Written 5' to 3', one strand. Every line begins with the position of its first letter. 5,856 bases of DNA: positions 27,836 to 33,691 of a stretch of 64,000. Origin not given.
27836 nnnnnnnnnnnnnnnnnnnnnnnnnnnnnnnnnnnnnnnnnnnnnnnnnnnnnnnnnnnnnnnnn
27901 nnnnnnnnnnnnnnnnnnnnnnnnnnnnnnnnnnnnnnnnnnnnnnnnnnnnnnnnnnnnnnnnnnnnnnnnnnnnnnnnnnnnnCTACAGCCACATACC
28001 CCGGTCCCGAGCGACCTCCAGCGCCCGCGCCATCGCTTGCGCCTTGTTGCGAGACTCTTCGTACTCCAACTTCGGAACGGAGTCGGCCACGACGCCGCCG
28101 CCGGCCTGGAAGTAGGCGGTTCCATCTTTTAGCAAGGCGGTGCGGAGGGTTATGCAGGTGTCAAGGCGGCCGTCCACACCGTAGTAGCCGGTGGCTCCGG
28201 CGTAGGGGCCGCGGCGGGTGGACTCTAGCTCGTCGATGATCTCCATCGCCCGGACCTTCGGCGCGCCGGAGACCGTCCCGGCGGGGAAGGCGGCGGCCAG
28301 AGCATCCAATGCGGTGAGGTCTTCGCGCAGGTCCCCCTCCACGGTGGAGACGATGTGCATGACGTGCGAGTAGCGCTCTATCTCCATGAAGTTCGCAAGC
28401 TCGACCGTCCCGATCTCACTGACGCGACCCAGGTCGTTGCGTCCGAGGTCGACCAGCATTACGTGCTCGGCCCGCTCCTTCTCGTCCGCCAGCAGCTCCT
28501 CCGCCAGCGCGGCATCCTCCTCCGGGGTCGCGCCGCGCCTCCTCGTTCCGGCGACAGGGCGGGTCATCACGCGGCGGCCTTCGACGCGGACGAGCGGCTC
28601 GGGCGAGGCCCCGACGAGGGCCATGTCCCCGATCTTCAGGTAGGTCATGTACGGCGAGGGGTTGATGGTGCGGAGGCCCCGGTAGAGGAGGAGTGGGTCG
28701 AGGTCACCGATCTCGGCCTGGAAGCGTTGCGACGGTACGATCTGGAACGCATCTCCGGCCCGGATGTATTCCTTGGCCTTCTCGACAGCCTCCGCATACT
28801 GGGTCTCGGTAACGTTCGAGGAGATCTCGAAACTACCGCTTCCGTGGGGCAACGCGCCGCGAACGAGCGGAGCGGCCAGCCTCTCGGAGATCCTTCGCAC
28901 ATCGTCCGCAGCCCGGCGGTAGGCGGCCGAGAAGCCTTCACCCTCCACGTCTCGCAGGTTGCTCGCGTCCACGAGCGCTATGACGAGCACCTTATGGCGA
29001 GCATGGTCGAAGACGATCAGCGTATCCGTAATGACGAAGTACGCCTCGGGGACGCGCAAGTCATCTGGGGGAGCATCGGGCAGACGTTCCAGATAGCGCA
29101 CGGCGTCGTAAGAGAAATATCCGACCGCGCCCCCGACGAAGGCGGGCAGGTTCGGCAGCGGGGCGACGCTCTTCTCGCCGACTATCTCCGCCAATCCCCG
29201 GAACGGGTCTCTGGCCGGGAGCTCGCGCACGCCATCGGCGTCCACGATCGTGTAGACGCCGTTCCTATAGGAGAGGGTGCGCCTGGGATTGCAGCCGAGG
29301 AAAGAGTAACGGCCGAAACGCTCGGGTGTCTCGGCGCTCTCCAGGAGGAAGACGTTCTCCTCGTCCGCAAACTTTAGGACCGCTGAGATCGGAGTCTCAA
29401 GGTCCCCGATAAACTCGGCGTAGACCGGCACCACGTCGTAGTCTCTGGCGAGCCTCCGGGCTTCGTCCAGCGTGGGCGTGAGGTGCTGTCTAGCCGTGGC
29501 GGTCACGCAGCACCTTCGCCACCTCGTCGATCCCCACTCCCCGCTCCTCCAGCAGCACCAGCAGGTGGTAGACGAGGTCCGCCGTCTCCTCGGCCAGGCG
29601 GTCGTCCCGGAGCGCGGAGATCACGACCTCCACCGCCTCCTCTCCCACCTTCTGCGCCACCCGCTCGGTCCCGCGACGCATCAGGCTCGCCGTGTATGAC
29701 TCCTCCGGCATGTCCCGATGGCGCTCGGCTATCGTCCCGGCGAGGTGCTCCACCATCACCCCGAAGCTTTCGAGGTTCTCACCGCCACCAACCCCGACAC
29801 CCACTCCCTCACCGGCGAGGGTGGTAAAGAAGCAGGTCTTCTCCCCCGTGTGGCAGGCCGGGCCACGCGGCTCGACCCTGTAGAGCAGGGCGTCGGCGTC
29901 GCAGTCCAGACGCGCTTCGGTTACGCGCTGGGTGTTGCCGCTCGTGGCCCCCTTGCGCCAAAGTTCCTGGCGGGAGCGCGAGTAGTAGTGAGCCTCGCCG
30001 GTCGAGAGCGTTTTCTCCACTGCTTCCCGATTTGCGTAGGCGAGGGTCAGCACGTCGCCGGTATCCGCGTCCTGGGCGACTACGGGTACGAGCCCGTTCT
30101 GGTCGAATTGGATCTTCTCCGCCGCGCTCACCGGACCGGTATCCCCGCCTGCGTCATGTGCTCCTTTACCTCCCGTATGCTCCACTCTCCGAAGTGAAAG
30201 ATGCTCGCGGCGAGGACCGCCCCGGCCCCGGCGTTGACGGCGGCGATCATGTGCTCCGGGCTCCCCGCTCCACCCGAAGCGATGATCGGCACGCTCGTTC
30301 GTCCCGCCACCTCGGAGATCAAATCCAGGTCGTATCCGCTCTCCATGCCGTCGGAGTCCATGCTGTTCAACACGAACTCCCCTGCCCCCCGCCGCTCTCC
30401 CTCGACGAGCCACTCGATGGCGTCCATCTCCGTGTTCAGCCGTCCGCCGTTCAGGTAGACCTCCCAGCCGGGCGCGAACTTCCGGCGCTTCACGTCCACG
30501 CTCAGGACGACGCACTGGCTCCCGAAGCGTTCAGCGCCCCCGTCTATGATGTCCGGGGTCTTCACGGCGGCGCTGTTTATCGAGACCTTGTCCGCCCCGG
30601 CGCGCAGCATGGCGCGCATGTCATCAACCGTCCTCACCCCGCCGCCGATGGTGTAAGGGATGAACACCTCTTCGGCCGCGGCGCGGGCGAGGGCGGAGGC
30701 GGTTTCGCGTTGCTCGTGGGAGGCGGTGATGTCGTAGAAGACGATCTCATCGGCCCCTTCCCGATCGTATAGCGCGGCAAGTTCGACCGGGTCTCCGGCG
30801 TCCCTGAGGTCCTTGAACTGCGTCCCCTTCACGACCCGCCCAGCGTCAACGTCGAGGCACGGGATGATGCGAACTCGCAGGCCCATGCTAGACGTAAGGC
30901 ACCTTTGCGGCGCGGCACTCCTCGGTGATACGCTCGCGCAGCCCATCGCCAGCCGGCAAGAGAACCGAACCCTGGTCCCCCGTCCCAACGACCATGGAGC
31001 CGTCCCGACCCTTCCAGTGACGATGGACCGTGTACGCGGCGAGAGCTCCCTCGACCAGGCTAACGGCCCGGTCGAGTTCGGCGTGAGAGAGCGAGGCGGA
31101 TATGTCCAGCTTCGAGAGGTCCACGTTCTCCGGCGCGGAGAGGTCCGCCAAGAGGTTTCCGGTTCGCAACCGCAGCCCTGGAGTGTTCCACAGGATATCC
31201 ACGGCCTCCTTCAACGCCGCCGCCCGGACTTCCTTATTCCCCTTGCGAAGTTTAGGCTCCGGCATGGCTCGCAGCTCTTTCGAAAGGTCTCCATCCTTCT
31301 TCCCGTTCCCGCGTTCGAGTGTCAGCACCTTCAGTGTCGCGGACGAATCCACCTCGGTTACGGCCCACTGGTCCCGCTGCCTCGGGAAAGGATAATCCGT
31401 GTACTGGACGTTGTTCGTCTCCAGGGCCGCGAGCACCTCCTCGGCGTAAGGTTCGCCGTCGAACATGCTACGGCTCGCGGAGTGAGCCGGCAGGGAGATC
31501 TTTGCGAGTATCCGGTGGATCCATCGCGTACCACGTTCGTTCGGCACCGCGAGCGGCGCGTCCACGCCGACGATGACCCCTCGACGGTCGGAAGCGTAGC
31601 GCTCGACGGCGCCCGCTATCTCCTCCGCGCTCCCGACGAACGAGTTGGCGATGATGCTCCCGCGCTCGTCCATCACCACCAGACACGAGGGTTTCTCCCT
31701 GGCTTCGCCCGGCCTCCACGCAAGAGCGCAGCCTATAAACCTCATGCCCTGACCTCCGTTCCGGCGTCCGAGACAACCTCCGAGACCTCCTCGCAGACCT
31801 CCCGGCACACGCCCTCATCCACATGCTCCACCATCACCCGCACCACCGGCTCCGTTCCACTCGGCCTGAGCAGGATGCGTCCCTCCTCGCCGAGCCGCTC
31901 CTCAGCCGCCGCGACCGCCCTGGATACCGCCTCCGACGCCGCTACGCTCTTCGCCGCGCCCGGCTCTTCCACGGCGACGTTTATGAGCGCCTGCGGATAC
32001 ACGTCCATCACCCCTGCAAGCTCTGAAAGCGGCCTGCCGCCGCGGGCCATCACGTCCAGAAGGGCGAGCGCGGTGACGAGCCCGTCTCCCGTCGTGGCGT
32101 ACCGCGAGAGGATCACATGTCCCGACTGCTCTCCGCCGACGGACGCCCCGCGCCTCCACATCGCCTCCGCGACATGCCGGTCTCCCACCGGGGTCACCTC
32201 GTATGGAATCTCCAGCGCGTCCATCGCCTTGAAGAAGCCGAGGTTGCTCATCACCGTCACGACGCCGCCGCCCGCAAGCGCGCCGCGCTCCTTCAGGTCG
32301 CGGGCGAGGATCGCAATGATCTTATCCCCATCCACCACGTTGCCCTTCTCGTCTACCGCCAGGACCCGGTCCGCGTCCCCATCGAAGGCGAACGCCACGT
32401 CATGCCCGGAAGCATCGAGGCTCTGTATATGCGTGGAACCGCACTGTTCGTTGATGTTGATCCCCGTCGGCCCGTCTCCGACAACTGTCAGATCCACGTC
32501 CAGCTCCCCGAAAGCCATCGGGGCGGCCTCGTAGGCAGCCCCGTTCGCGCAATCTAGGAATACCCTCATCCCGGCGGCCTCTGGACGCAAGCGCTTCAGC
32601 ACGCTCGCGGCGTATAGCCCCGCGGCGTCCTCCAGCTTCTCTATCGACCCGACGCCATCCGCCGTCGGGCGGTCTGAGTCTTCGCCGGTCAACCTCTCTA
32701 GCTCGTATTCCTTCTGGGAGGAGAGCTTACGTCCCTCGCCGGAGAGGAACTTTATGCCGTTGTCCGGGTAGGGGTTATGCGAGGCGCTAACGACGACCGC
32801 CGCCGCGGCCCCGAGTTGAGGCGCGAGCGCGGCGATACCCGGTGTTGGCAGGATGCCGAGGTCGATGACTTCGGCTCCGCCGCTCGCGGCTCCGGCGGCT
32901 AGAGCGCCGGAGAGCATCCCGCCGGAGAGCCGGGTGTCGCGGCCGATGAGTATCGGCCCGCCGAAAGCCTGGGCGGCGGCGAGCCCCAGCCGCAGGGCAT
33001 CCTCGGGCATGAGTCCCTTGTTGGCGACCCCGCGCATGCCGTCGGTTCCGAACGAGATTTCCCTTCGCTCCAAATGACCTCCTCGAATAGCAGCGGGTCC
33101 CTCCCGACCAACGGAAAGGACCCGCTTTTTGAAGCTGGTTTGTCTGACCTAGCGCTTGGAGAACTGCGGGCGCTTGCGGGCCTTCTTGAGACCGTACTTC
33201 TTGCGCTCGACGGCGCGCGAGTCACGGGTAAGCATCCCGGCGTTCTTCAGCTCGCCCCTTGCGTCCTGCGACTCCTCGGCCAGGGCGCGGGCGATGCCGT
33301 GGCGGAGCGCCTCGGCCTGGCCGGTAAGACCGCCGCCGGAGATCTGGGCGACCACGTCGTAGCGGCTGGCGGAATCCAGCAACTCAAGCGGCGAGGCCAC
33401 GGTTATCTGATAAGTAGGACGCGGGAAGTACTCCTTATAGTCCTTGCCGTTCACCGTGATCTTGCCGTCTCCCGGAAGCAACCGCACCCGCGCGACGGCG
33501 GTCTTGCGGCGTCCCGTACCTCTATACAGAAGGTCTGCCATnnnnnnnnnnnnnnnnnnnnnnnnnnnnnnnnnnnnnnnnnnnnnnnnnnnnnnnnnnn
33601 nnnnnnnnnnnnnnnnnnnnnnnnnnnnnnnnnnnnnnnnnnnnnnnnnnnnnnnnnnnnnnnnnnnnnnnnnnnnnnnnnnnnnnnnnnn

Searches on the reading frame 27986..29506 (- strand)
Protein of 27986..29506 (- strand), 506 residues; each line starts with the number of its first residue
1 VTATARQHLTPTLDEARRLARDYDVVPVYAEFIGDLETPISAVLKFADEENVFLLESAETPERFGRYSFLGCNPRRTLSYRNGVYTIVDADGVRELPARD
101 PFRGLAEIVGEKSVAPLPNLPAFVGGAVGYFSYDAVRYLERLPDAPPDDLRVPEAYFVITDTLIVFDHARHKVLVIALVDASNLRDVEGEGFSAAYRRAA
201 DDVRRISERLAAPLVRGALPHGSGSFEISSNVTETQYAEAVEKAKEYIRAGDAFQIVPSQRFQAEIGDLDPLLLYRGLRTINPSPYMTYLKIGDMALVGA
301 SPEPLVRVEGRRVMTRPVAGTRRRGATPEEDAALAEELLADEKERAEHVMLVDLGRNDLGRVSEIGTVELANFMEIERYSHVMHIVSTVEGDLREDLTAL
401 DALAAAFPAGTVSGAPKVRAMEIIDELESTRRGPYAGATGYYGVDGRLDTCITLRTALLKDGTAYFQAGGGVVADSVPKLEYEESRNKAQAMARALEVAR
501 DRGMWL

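Call 3: search_protein_families(library=pfam, proteins=[window:27986-29506:-], max_evalue=0.01)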
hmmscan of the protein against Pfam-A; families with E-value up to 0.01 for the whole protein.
window:27986-29506:- (506 aa): 2 families
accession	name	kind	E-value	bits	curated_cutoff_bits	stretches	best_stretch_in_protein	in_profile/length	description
PF00425.24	Chorismate_bind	-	3.1e-93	312.5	27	1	234-488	2-257/257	chorismate binding enzyme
PF04715.19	Anth_synt_I_N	-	2.7e-38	131.8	23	1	35-174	1-139/140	Anthranilate synthase component I, N terminal region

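Call 44: find_encoding_contigs(protein=window:27986-29506:-, flank=6000, max_places=8)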
Protein window:27986-29506:- (506 aa): no gene with exactly this product is on record in the collection.

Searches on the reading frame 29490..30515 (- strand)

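Call 29: search_protein_families(library=pfam, proteins=[window:29490-30515:-], max_evalue=0.01)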
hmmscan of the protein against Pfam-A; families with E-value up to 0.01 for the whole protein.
window:29490-30515:- (341 aa): 2 families
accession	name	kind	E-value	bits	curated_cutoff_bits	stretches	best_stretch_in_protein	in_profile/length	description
PF01502.23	PRA-CH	-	1.6e-34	118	27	1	158-230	2-74/74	Phosphoribosyl-AMP cyclohydrolase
PF01503.22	PRA-PH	-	1.8e-18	67.1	21.3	1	256-340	2-86/86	Phosphoribosyl-ATP pyrophosphohydrolase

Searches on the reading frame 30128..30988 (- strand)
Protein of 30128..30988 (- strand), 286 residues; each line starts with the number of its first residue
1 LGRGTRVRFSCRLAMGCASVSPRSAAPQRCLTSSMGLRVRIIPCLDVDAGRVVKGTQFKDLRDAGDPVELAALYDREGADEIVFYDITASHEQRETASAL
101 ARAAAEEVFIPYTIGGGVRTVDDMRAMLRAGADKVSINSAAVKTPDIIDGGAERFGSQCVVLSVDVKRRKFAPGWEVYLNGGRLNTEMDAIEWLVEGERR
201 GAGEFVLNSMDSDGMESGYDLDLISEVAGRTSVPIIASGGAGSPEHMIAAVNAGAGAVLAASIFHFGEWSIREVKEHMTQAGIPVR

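Call 29: search_protein_families(library=pfam, proteins=[window:30128-30988:-], max_evalue=0.01)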
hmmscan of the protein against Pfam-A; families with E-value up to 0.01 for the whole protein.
window:30128-30988:- (286 aa): 8 families
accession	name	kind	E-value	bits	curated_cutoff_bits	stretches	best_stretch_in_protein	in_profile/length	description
PF00977.27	His_biosynth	-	3.7e-79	265.8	23.6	1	40-268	1-226/228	Histidine biosynthesis protein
PF03060.21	NMO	-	5.3e-07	29.8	28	1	194-264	149-225/331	Nitronate monooxygenase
PF01180.27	DHO_dh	-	2.7e-06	27.2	27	1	222-278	228-287/291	Dihydroorotate dehydrogenase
PF05690.20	ThiG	-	1.1e-05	25.4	23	1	224-262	167-205/247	Thiazole biosynthesis protein ThiG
PF04309.18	G3P_antiterm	-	5.2e-05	23.2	27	0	101-139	131-169/173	Glycerol-3-phosphate responsive antiterminator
PF00478.31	IMPDH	-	8.2e-05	22.2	25.6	0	225-264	200-239/345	IMP dehydrogenase / GMP reductase domain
PF01207.24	Dus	-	0.00044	19.9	20.4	0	105-152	180-227/311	Dihydrouridine synthase (Dus)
PF02581.23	TMP-TENI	-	0.0035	17.2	27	0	72-140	109-179/180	Thiamine monophosphate synthase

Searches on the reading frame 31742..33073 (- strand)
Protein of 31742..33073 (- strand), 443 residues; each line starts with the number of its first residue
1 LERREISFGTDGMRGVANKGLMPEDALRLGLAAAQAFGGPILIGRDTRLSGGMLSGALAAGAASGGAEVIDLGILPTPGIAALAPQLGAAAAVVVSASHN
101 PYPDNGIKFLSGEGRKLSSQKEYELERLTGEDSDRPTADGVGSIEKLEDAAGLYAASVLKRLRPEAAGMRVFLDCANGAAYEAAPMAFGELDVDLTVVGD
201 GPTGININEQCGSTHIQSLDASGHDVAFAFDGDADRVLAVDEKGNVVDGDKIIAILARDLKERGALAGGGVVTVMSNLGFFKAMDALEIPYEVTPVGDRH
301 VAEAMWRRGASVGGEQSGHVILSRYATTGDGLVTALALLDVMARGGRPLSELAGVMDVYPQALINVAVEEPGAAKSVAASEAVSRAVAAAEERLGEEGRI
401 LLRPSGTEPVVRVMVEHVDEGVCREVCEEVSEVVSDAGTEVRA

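Call 29: search_protein_families(library=pfam, proteins=[window:31742-33073:-], max_evalue=0.01)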
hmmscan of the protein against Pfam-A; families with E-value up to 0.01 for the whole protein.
window:31742-33073:- (443 aa): 4 families
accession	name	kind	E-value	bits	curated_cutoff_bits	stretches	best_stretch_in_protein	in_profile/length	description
PF02878.22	PGM_PMM_I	-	4.2e-34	117.6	22.5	1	7-131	3-133/138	Phosphoglucomutase/phosphomannomutase, alpha/beta/alpha domain I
PF02880.22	PGM_PMM_III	-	1.8e-32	112.3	20.7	1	248-357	1-113/115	Phosphoglucomutase/phosphomannomutase, alpha/beta/alpha domain III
PF00408.26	PGM_PMM_IV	-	1.2e-17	64.2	23.1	1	363-432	1-67/68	Phosphoglucomutase/phosphomannomutase, C-terminal domain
PF02879.22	PGM_PMM_II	-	1.2e-10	42.2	29.3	1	157-244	6-103/103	Phosphoglucomutase/phosphomannomutase, alpha/beta/alpha domain II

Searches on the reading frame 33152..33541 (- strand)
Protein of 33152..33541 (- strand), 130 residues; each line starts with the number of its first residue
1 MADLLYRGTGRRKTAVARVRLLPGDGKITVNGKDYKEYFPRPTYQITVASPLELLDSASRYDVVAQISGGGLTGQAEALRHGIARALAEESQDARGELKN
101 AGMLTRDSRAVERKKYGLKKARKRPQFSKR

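Call 85: list_cluster_members(proteins=[window:33152-33541:-, window:57835-58200:-, window:57353-57820:-])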
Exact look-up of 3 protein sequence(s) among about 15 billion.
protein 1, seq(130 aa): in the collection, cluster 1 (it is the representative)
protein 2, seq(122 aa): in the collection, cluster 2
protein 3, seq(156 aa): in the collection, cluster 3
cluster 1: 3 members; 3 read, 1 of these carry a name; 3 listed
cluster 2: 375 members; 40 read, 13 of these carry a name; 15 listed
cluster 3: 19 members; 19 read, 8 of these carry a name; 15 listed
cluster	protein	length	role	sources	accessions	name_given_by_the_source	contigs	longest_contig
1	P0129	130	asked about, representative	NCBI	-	-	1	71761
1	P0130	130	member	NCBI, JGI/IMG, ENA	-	small subunit ribosomal protein S9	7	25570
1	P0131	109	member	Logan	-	-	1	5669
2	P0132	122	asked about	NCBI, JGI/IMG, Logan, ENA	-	-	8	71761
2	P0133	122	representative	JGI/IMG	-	small subunit ribosomal protein S12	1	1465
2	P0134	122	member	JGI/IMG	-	small subunit ribosomal protein S12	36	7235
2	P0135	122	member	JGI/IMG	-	small subunit ribosomal protein S12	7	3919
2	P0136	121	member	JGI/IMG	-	small subunit ribosomal protein S12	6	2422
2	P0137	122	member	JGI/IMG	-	small subunit ribosomal protein S12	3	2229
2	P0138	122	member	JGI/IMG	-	small subunit ribosomal protein S12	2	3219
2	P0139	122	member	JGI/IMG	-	small subunit ribosomal protein S12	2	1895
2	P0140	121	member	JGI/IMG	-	small subunit ribosomal protein S12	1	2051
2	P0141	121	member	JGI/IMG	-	small subunit ribosomal protein S12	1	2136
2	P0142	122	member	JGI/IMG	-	small subunit ribosomal protein S12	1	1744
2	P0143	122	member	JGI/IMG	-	small subunit ribosomal protein S12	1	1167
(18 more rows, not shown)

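Call 87: find_encoding_contigs(protein=P0130, flank=10000, max_places=7)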
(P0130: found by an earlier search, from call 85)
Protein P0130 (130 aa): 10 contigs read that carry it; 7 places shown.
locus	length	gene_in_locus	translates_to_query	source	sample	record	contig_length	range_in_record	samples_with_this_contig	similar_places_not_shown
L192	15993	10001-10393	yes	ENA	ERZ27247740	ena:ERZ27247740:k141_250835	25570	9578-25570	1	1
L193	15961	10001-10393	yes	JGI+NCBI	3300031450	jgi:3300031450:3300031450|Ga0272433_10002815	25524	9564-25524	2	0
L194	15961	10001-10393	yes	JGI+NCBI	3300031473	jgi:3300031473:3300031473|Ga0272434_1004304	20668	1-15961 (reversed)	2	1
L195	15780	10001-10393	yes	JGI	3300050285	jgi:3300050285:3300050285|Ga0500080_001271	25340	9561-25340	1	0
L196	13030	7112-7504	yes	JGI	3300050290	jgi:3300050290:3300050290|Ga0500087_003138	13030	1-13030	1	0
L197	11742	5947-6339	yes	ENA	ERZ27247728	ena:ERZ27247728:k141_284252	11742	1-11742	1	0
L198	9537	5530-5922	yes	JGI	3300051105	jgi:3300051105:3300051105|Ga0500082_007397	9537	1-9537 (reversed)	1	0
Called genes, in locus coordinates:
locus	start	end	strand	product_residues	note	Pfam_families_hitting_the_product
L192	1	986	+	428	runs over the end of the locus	PF00344:SecY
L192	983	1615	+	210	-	PF00406:ADK, PF13207:AAA_17, PF13238:AAA_18, PF13671:AAA_33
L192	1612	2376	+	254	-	PF00557:Peptidase_M24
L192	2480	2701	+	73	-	PF01176:eIF-1a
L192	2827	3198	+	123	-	PF00416:Ribosomal_S13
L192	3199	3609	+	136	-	PF00411:Ribosomal_S11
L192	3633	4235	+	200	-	PF00163:Ribosomal_S4, PF01479:S4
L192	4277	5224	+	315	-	PF01193:RNA_pol_L, PF01000:RNA_pol_A_bac, PF03118:RNA_pol_A_CTD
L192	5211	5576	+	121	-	PF01196:Ribosomal_L17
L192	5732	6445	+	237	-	PF00005:ABC_tran, PF02463:SMC_N (weak), PF13304:AAA_21 (faint)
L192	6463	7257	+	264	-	PF00005:ABC_tran, PF13304:AAA_21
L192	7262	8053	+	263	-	PF02361:CbiQ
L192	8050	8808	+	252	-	PF01416:PseudoU_synth_1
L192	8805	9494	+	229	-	PF02353:CMAS (weak), PF01135:PCMT, PF01596:Methyltransf_3, PF13649:Methyltransf_25 (weak), PF13847:Methyltransf_31, PF13578:Methyltransf_24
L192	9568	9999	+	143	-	PF00572:Ribosomal_L13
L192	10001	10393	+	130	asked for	PF00380:Ribosomal_S9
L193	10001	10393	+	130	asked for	PF00380:Ribosomal_S9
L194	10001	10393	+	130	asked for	PF00380:Ribosomal_S9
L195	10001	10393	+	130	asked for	PF00380:Ribosomal_S9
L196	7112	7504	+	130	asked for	PF00380:Ribosomal_S9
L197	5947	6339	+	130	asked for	PF00380:Ribosomal_S9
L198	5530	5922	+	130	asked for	PF00380:Ribosomal_S9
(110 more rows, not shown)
